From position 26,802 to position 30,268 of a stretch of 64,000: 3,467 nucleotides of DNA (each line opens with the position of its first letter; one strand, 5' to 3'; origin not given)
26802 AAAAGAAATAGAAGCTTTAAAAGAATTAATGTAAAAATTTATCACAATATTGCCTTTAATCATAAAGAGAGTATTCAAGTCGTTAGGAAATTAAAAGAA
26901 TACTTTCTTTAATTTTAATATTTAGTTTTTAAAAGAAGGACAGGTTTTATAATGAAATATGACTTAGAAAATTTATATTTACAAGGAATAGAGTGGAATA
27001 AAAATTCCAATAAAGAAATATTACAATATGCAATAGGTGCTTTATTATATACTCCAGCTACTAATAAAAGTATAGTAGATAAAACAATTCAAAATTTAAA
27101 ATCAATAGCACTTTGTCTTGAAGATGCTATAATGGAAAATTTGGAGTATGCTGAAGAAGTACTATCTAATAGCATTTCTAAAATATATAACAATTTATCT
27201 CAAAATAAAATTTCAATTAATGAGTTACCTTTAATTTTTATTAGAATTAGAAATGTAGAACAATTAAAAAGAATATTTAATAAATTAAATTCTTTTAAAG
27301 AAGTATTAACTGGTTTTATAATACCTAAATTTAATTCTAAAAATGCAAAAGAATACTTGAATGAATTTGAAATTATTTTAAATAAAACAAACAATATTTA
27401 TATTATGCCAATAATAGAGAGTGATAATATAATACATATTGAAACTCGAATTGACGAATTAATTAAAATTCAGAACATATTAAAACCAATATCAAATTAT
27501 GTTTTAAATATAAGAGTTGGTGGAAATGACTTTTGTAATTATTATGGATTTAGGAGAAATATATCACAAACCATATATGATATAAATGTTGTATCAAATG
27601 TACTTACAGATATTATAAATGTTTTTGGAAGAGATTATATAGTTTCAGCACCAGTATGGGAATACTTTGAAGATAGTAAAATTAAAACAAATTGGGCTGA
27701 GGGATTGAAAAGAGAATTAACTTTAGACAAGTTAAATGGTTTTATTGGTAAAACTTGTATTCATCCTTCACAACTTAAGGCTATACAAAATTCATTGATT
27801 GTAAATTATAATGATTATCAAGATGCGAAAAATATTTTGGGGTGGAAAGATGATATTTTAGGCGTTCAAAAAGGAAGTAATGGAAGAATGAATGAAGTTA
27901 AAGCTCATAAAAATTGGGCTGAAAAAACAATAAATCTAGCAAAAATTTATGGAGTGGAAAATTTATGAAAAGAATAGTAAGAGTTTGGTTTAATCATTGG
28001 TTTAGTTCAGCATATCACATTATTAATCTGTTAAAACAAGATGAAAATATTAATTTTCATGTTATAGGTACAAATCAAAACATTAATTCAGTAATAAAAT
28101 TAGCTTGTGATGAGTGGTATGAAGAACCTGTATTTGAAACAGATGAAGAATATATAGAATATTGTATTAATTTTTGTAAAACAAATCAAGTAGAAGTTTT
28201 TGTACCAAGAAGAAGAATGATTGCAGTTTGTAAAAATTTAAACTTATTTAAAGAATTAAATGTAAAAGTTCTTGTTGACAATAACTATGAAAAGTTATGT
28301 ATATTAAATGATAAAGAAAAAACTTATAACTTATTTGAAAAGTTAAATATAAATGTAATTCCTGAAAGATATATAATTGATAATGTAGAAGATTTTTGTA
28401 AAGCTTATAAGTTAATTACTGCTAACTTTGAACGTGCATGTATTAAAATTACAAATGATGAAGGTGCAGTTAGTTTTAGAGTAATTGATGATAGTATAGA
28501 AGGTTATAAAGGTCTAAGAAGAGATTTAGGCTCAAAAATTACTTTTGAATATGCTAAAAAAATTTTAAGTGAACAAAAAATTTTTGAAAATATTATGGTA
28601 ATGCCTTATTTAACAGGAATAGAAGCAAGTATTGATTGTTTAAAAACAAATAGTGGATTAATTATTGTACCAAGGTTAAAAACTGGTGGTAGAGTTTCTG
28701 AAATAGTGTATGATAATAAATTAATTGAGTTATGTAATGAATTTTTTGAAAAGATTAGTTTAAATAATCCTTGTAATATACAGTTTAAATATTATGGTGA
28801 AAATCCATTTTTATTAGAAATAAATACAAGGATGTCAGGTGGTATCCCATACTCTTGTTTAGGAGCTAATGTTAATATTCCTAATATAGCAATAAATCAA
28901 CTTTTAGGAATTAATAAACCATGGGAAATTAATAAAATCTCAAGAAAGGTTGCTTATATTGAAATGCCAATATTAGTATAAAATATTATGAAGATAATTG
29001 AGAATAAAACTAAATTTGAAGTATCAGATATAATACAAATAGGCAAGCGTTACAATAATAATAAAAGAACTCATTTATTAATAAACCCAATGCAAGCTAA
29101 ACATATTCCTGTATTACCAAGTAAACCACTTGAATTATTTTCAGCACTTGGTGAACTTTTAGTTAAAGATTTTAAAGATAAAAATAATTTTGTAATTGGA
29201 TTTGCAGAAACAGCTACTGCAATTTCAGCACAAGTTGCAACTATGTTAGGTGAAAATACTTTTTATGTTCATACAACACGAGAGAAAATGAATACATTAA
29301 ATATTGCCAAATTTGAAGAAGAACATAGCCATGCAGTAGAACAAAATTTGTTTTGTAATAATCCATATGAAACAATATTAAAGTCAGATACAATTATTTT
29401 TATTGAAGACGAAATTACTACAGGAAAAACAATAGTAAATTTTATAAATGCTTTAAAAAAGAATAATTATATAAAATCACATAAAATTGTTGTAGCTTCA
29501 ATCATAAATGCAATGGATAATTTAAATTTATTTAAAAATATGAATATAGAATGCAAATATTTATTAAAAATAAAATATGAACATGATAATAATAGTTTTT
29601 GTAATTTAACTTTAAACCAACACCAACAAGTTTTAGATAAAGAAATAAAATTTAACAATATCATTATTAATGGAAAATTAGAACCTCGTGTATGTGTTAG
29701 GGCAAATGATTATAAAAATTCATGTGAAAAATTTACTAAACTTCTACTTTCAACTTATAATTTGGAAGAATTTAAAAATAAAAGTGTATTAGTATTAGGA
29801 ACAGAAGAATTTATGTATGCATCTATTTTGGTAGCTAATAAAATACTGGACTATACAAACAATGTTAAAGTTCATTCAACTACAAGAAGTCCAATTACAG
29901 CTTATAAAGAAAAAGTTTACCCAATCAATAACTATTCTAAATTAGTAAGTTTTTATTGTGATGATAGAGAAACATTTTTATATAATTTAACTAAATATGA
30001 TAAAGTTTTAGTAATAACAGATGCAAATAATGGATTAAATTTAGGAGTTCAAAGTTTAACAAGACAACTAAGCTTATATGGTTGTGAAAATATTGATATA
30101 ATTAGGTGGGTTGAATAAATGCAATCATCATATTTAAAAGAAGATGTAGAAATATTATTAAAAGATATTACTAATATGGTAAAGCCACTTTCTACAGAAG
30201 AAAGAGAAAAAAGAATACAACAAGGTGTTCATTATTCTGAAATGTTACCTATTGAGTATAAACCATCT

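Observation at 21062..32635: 11.5-kb Ter-type island: five TerD paralogues + AIM24 + a six-gene metabolite module, with no TerB/TerC/TelA partner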

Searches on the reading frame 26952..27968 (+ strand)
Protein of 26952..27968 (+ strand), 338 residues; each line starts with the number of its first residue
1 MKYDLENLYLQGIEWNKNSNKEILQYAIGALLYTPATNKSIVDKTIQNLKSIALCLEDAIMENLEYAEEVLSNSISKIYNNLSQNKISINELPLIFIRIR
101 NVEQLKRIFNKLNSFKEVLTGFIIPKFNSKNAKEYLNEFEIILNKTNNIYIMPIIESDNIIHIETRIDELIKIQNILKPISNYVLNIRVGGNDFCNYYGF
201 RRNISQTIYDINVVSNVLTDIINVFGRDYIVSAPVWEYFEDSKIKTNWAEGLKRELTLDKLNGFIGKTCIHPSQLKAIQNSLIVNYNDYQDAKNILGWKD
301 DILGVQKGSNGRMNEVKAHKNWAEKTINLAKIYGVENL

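Call 4: search_protein_families(library=pfam, proteins=[window:26952-27968:+], max_evalue=0.01)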
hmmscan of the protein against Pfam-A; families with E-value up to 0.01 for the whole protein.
window:26952-27968:+ (338 aa): 2 families
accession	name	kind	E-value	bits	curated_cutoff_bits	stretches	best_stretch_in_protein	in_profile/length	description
PF15617.12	C-C_Bond_Lyase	-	7.4e-103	344.5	28.4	1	23-335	2-320/320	C-C_Bond_Lyase of the TIM-Barrel fold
PF20441.4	TerL_nuclease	-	0.0011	18.7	24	0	26-117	179-263/286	Terminase large subunit, endonuclease domain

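Call 22: find_related_loci(query=A1, collection=genome_contigs, flank=10000)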
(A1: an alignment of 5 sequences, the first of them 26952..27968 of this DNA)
Query A1 (338 aa) in genome_contigs; peptide patterns used: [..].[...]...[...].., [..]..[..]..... (x = any residue, [..] = any of these).
599 stretches matched a pattern (row limit reached: there are more); 579 encode a relative of the query (tblastn E <= 1e-3); the best 80 are kept; 80 distinct loci.
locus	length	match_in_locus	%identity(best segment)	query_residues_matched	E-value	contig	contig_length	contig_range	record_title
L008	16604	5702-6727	55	1-335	2e-122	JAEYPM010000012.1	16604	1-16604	MAG: Bacillota bacterium isolate OH_CBB_197 k127_2175639, whole genome shotgun sequence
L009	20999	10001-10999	54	12-337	4e-111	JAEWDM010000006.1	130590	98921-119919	MAG: Bacillota bacterium isolate OH_PBB_98 k127_1393659, whole genome shotgun sequence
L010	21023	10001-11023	51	2-336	2e-108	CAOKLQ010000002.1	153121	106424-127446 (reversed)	MAG TPA_asm: uncultured Clostridium sp. isolate SRR15604508_bin.6_metawrap_v1.3_MAG genome assembly, contig: NODE.60_len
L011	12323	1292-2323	49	1-336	2e-108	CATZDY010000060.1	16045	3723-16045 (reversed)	MAG TPA_asm: uncultured Peptococcaceae bacterium isolate ERR9762708_bin.56_MetaWRAP_v1.3_MAG genome assembly, contig: ER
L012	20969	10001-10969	52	18-335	3e-107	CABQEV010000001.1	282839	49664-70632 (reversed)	MAG TPA_asm: uncultured Ruminococcaceae bacterium isolate MGYG-HGUT-00517 genome assembly, contig: GUT_GENOME014162_1, w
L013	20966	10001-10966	54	19-336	2e-106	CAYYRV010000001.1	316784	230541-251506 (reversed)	MAG TPA_asm: uncultured Defluviitaleaceae bacterium isolate SRP242652_co2_120 genome assembly, contig: NODE_14_length_31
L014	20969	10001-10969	51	18-336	1e-104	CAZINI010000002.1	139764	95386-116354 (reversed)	MAG TPA_asm: uncultured Ruminococcus sp. isolate binchicken_co370_326 genome assembly, contig: NODE_151_length_139764_co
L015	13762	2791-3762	52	18-336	5e-104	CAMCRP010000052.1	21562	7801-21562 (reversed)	MAG: uncultured Ruminococcus sp. isolate SRR17382099_bin.44_metaWRAP_v1.3_MAG genome assembly, contig: ERZ10544625.1602,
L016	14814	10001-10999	50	10-336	2e-103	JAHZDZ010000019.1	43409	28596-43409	MAG: Bacillota bacterium isolate HRGM_Genome_2601 HRGM_Genome_2601_19, whole genome shotgun sequence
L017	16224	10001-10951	48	24-336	6e-101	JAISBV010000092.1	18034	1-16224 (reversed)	MAG: Eubacteriales Family XIII. Incertae Sedis bacterium isolate Gx481_bin34 k119_4441896, whole genome shotgun sequence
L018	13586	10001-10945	51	20-336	6e-101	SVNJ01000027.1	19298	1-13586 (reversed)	MAG: Ruminococcus sp. isolate SIG536 NODE_14567_length_19298_cov_1.146889, whole genome shotgun sequence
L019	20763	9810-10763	51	20-336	4e-98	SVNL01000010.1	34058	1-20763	MAG: Ruminococcus sp. isolate SIG538 NODE_6024_length_34058_cov_13.566178, whole genome shotgun sequence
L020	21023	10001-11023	46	9-335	7e-98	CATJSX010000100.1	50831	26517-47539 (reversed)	MAG: uncultured Peptococcaceae bacterium isolate iMGMC-349_1678881692 genome assembly, contig: MegahitA5_4494, whole gen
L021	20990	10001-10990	49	15-336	4e-97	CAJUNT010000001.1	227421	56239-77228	MAG TPA_asm: uncultured Clostridia bacterium isolate MGBC162170 genome assembly, contig: MGBC162170.1, whole genome shot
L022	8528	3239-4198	48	18-337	1e-96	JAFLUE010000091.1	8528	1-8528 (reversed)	MAG: Oscillospiraceae bacterium isolate HAN071 Seq91, whole genome shotgun sequence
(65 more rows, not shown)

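Call 39: search_protein_families(library=ncbifam, proteins=[window:26952-27968:+], max_evalue=0.00001)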
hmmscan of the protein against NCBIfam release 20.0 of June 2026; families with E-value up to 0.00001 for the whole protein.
window:26952-27968:+ (338 aa): 1 family
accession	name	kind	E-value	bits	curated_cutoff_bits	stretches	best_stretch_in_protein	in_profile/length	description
NF038242.1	RipC_Ccl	equivalog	4.3e-06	26.4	375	0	249-300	191-242/268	itaconate degradation C-C-lyase RipC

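Call 40: search_protein_families(library=padloc, proteins=[window:26952-27968:+], max_evalue=0.001)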
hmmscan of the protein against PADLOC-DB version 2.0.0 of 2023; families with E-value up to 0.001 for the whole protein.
window:26952-27968:+ (338 aa): 0 families

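Call 81: search_solved_structures(query=A1, max_evalue=0.01)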
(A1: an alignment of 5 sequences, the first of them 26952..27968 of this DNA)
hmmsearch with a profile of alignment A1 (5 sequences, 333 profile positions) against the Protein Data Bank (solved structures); distinct sequences matched with E-value up to 0.01: 15.
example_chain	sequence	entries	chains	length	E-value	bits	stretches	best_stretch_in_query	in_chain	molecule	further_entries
5vxc_A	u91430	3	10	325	0.00016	24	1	245-300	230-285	Citrate lyase subunit beta-like protein, mitochondrial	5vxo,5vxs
5ugr_A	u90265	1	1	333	0.00026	23.3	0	256-331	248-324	Malyl-CoA lyase/beta-methylmalyl-CoA lyase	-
5eau_A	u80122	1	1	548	0.00098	21.4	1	119-195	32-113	5-EPI-ARISTOLOCHENE SYNTHASE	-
1hx9_A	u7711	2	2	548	0.00099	21.4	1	119-195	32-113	5-EPI-ARISTOLOCHENE SYNTHASE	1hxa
1hxc_A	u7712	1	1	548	0.00099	21.4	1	119-195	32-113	5-EPI-ARISTOLOCHENE SYNTHASE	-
1hxg_A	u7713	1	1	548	0.001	21.4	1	119-195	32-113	5-EPI-ARISTOLOCHENE SYNTHASE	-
4l9y_A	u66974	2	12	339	0.0014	20.9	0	245-325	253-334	Malyl-CoA lyase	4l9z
3lz9_A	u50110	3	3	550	0.0014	20.9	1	107-195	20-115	Aristolochene synthase | 5-epi-aristolochene synthase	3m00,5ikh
3m01_A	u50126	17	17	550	0.0015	20.8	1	107-195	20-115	Aristolochene synthase | 5-epi-aristolochene synthase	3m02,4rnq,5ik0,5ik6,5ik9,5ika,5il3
5dhi_A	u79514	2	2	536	0.0022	20.2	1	122-195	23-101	5-epi-aristolochene synthase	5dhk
4di5_A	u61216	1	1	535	0.0025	20.1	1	122-195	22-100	5-epi-aristolochene synthase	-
5eat_A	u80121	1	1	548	0.0027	20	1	119-195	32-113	5-EPI-ARISTOLOCHENE SYNTHASE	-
5eas_A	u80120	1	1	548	0.0027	20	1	119-195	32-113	5-EPI-ARISTOLOCHENE SYNTHASE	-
3qll_A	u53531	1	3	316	0.0032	19.7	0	244-302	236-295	Citrate lyase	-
1u5h_A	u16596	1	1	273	0.0097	18.1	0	244-294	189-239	citE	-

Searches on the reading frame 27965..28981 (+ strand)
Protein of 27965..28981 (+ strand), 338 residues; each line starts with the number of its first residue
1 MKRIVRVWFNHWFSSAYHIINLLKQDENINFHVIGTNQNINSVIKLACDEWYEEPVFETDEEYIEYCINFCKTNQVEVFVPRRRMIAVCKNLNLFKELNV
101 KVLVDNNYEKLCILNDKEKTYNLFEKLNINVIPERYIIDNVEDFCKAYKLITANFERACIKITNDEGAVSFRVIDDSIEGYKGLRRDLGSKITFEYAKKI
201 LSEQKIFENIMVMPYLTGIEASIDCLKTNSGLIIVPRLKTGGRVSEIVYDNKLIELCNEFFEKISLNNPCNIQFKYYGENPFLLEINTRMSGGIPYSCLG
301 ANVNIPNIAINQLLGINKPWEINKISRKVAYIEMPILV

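Call 4: search_protein_families(library=pfam, proteins=[window:27965-28981:+], max_evalue=0.01)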
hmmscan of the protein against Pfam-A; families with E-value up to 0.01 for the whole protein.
window:27965-28981:+ (338 aa): 3 families
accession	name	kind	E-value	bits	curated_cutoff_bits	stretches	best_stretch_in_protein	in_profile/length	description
PF15632.11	ATPgrasp_Ter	-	9.5e-36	122.9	29.1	1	207-318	2-112/131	ATP-grasp in the biosynthetic pathway with Ter operon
PF02786.22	CPSase_L_D2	-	0.0094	15.9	19.8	0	252-291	140-181/211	Carbamoyl-phosphate synthase L chain, ATP binding domain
PF02655.19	ATP-grasp_3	-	0.0095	16.5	23.2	0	206-292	59-159/160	ATP-grasp domain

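Call 39: search_protein_families(library=ncbifam, proteins=[window:27965-28981:+], max_evalue=0.00001)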
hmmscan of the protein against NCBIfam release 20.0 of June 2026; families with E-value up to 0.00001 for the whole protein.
window:27965-28981:+ (338 aa): 4 families
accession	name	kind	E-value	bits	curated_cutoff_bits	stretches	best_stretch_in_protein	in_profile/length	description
NF009405.0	PRK12767.1-4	equivalog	2.6e-17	62.8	390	2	197-322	166-297/320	carbamoyl phosphate synthase-like protein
NF009402.0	PRK12767.1-1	equivalog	1.4e-14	53.7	218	1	18-296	18-282/329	carbamoyl phosphate synthase-like protein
NF009406.0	PRK12767.1-5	equivalog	6.6e-10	38.6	271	1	20-329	17-309/327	carbamoyl phosphate synthase-like protein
NF009404.0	PRK12767.1-3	equivalog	1.4e-08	34.1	316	0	20-130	15-125/344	carbamoyl phosphate synthase-like protein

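Call 40: search_protein_families(library=padloc, proteins=[window:27965-28981:+], max_evalue=0.001)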
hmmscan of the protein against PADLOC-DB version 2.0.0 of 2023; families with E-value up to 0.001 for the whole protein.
window:27965-28981:+ (338 aa): 0 families

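Call 82: search_solved_structures(query=window:27965-28981:+, max_evalue=0.01)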
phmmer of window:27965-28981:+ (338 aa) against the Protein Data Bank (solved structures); distinct sequences matched with E-value up to 0.01: 0.

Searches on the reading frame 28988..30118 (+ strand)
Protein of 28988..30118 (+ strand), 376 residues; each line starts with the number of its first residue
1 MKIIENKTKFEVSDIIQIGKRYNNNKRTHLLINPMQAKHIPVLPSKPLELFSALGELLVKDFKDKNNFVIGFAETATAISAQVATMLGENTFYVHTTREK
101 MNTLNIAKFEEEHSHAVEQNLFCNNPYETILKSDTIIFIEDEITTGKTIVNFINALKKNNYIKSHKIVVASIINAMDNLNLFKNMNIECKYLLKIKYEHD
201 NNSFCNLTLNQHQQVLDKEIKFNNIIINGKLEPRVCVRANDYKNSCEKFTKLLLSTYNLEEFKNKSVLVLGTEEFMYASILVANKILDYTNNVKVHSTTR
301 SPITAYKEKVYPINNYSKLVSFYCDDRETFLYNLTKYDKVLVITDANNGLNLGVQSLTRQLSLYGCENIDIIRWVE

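Call 4: search_protein_families(library=pfam, proteins=[window:28988-30118:+], max_evalue=0.01)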
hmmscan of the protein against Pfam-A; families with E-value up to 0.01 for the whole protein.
window:28988-30118:+ (376 aa): 5 families
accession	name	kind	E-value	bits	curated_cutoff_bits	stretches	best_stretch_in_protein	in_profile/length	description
PF15609.12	PRTase_2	-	4.9e-41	140.8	28.8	1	17-189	3-173/188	Phosphoribosyl transferase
PF12500.13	TRSP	-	1.6e-21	76.9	25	1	258-347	25-115/128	TRSP domain C terminus to PRTase_2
PF24390.1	PRTase-CE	-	5e-05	23.7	27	1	100-206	75-186/253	PRTase-CE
PF14681.12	UPRTase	-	5.7e-05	23.1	27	1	106-180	96-166/206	Uracil phosphoribosyltransferase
PF00156.33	Pribosyltran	-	0.00066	19.5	26.3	1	60-168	24-121/158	Phosphoribosyl transferase domain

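Call 39: search_protein_families(library=ncbifam, proteins=[window:28988-30118:+], max_evalue=0.00001)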
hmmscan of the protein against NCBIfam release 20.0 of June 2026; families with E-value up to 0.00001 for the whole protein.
window:28988-30118:+ (376 aa): 1 family
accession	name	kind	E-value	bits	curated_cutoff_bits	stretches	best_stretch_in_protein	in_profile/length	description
NF040646.1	HPT_Archaea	equivalog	8.1e-06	25.5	200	0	129-200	110-179/184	hypoxanthine/guanine phosphoribosyltransferase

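Call 40: search_protein_families(library=padloc, proteins=[window:28988-30118:+], max_evalue=0.001)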
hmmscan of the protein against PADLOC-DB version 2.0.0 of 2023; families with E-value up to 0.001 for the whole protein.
window:28988-30118:+ (376 aa): 3 families
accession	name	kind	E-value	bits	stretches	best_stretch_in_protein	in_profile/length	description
PDLC02931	PRTase_III-A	-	1e-06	26.6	1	119-200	136-202/267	-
PDLC02935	PRTase_III-A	-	0.0001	19.8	1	99-218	103-200/290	-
PDLC02932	PRTase_III-A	-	0.00035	18.2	1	125-197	119-192/271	-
